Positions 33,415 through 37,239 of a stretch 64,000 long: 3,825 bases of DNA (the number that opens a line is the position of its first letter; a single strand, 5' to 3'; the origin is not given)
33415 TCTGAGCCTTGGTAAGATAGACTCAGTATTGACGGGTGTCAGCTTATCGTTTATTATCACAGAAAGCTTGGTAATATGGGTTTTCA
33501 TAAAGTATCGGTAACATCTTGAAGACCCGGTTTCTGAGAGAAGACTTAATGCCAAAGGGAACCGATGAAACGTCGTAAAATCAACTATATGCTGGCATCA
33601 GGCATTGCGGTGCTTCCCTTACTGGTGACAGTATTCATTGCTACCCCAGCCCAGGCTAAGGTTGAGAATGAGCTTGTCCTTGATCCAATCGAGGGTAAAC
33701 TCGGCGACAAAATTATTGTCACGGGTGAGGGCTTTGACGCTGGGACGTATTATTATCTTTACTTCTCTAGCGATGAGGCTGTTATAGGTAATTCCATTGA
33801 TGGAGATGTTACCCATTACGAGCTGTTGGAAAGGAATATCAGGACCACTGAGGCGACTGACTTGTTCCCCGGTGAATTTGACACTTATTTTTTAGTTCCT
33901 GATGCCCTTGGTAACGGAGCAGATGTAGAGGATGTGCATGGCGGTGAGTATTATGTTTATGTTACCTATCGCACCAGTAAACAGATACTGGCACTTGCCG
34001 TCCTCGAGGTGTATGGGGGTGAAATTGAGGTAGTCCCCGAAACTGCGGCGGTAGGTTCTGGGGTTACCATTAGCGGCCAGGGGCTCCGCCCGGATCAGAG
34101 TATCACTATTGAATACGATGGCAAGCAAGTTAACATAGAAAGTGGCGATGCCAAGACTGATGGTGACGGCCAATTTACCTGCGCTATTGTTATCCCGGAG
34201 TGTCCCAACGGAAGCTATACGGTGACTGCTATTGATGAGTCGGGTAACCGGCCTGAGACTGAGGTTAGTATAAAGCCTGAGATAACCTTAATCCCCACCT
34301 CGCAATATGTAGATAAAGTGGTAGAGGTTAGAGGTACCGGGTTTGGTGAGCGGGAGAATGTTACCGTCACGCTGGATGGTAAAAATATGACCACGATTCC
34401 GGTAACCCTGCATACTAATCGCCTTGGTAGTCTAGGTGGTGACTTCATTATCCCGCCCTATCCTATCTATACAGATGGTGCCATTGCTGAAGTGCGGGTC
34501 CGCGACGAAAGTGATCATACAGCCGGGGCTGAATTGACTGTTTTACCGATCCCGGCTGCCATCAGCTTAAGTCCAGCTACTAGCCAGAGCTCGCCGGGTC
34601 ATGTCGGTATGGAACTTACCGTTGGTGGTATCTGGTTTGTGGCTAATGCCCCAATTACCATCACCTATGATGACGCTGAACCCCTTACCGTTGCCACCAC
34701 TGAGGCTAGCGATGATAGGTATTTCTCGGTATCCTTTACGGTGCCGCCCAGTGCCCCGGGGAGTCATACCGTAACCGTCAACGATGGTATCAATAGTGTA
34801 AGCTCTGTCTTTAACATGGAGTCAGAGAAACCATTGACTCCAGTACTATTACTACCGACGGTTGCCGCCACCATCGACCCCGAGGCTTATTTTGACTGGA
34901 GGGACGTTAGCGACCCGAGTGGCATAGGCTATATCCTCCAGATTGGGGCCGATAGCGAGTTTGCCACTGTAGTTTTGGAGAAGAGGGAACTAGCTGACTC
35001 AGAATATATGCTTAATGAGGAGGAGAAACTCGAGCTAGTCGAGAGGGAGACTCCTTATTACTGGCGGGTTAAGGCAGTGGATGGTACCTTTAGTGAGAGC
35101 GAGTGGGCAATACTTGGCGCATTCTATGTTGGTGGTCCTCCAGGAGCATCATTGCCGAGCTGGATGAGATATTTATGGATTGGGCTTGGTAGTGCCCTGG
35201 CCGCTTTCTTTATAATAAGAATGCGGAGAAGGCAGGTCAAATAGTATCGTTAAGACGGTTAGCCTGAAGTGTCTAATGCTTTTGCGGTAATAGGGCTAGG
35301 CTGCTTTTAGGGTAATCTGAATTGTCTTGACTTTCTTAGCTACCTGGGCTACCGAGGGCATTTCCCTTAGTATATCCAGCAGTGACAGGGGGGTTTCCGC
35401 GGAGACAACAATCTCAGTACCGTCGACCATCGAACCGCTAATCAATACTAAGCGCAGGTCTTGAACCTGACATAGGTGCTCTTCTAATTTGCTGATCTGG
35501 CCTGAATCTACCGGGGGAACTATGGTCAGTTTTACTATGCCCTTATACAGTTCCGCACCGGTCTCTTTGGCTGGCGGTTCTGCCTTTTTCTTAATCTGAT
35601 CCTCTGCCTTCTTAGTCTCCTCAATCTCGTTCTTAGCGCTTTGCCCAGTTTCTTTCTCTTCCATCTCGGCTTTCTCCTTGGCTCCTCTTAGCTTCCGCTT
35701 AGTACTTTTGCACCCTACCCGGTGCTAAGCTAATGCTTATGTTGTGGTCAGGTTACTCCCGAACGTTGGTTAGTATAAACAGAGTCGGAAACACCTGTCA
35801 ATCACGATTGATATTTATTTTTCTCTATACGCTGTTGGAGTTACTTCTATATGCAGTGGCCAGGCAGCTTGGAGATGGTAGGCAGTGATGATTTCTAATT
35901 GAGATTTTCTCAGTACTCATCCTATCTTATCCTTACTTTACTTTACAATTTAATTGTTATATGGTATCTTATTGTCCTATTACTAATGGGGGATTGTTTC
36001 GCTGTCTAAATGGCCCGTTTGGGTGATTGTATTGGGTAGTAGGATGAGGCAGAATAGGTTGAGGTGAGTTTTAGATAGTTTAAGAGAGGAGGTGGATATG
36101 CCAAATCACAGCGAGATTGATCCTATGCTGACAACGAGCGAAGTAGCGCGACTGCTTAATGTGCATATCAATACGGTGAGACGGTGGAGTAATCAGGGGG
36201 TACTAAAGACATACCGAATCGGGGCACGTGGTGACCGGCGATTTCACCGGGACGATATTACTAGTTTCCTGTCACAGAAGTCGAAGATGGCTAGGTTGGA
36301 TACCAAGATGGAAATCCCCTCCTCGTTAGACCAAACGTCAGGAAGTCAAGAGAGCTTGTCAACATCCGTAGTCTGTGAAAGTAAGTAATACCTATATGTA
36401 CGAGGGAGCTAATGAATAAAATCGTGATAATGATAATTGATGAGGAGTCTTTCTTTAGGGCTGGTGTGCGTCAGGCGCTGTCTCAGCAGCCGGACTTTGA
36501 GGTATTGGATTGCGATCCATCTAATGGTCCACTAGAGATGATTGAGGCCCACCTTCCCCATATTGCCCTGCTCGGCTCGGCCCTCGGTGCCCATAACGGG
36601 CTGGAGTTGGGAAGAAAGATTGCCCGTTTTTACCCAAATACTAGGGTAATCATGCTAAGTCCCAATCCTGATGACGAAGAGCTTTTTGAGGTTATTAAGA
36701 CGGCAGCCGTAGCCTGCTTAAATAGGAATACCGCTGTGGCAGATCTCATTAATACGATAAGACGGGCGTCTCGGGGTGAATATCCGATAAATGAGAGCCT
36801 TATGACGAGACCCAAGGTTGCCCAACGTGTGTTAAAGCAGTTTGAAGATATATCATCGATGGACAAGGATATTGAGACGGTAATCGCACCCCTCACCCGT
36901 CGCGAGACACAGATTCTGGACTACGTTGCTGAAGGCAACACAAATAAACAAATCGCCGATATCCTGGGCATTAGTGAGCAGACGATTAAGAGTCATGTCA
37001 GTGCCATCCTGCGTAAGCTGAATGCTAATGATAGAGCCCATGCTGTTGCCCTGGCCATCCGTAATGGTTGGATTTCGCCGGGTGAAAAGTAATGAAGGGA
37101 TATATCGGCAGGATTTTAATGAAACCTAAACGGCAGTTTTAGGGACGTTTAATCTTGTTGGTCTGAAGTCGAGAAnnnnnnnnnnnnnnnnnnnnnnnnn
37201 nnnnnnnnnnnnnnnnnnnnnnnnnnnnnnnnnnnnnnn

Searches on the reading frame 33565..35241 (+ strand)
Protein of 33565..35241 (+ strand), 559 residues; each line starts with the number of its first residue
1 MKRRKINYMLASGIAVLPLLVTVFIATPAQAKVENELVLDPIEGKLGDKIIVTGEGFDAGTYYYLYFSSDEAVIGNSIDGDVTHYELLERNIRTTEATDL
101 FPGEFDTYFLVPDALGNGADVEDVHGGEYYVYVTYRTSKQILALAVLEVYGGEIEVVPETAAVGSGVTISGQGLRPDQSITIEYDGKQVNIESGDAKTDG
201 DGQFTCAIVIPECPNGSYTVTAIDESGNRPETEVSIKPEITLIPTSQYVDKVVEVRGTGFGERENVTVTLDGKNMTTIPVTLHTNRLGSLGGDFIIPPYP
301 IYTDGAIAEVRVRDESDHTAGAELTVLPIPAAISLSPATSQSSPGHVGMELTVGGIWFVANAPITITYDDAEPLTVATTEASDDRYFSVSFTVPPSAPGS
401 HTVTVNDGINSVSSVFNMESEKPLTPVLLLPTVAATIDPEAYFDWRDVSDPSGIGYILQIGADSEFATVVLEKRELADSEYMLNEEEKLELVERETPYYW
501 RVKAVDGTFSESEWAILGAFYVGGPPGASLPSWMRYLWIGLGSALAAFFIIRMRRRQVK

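Call 9: search_protein_families(library=pfam, proteins=[window:33565-35241:+], max_evalue=0.1)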
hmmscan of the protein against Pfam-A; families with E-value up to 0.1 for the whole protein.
window:33565-35241:+ (559 aa): 7 families
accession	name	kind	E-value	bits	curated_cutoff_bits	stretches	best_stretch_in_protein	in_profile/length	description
PF01833.30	TIG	-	2e-07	31.3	20.9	0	156-221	6-67/84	IPT/TIG domain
PF17936.7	Big_6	-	0.00036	21.2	27.6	1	165-229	13-73/83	Bacterial Ig domain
PF16640.11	Big_3_5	-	0.013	16.5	35.5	1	156-222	3-67/88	Bacterial Ig-like domain (group 3)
PF17957.7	Big_7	-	0.026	15.6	24.1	0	185-222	40-70/70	Bacterial Ig domain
PF13620.12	CarboxypepD_reg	-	0.027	15.2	32.3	0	193-231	29-62/82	Carboxypeptidase regulatory-like domain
PF10648.15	Gmad2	-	0.036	14.8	25.7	0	357-405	25-77/86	Immunoglobulin-like domain of bacterial spore germination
PF02369.22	Big_1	-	0.086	13.4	34.9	0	176-224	34-80/93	Bacterial Ig-like domain (group 1)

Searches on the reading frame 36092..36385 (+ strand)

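Call 9: search_protein_families(library=pfam, proteins=[window:36092-36385:+], max_evalue=0.1)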
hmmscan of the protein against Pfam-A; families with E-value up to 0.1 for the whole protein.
window:36092-36385:+ (98 aa): 10 families
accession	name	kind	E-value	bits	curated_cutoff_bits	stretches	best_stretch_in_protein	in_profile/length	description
PF12728.13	HTH_17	-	6e-13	49.3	27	1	12-63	1-50/51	Helix-turn-helix domain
PF00376.29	MerR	-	8.4e-08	32.4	28.2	1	14-51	1-38/38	MerR family regulatory protein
PF13411.12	MerR_1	-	7.1e-07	29.7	21.6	1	14-57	2-44/69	MerR HTH family regulatory protein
PF13384.12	HTH_23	-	0.00043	20.5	24.6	1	13-33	18-38/50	Homeodomain-like domain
PF13542.12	HTH_Tnp_ISL3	-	0.0028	17.5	27.4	1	12-32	27-46/51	Helix-turn-helix domain of transposase family ISL3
PF24964.1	DUF7769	-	0.0069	16.5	27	1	14-31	26-43/55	Domain of unknown function (DUF7769)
PF01527.26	HTH_Tnp_1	-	0.012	16.2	24.1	1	10-35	21-46/75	Transposase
PF07618.16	DUF1580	-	0.021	14.9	24.4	1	21-46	11-41/57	Protein of unknown function (DUF1580)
PF08281.18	Sigma70_r4_2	-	0.031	14.3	25.7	1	13-32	27-46/54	Sigma-70, region 4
PF06322.17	Phage_NinH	-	0.066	13.6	29.8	0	16-33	20-37/60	Phage NinH protein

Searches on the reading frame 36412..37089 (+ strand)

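Call 9: search_protein_families(library=pfam, proteins=[window:36412-37089:+], max_evalue=0.1)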
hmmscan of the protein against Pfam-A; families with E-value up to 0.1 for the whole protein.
window:36412-37089:+ (226 aa): 19 families
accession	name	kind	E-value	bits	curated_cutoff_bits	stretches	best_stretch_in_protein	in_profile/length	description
PF00196.25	GerE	-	3.4e-22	78.3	23.5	1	160-215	2-57/57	Bacterial regulatory proteins, luxR family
PF00072.30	Response_reg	-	1.6e-12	48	30.2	1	6-116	1-110/111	Response regulator receiver domain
PF04545.22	Sigma70_r4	-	6.2e-07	29.3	24.1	1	158-203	2-48/50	Sigma-70, region 4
PF08281.18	Sigma70_r4_2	-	1e-06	28.7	25.7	1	154-203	4-54/54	Sigma-70, region 4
PF13384.12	HTH_23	-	7.9e-06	26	24.6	1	164-193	6-35/50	Homeodomain-like domain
PF13518.12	HTH_28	-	5.3e-05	23.7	25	1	167-197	4-34/52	Helix-turn-helix domain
PF04967.18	HTH_10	-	0.0009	19.4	23.1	1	178-203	26-51/53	HTH DNA binding domain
PF13412.12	HTH_24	-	0.0012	18.9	21.9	1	168-197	8-39/48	Winged helix-turn-helix DNA-binding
PF14493.12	HTH_40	-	0.0033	18.1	27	1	169-202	6-39/89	Helix-turn-helix domain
PF19889.5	DUF6362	-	0.0058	17.4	31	1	136-202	32-97/98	Domain of unknown function (DUF6362)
PF08279.18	HTH_11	-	0.0093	16.3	25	1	164-200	1-40/55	HTH domain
PF13551.12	HTH_29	-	0.01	16.3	28.1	1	168-194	4-31/64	Winged helix-turn helix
PF02796.21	HTH_7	-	0.018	15.6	23.8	1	172-193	18-39/45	Helix-turn-helix domain of resolvase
PF16782.11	SIL1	-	0.025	14.3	35.5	1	85-209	60-175/292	Nucleotide exchange factor SIL1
PF21476.4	PF0610-like_N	-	0.033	14.9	33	0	177-205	16-44/50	PF0610-like, N-terminal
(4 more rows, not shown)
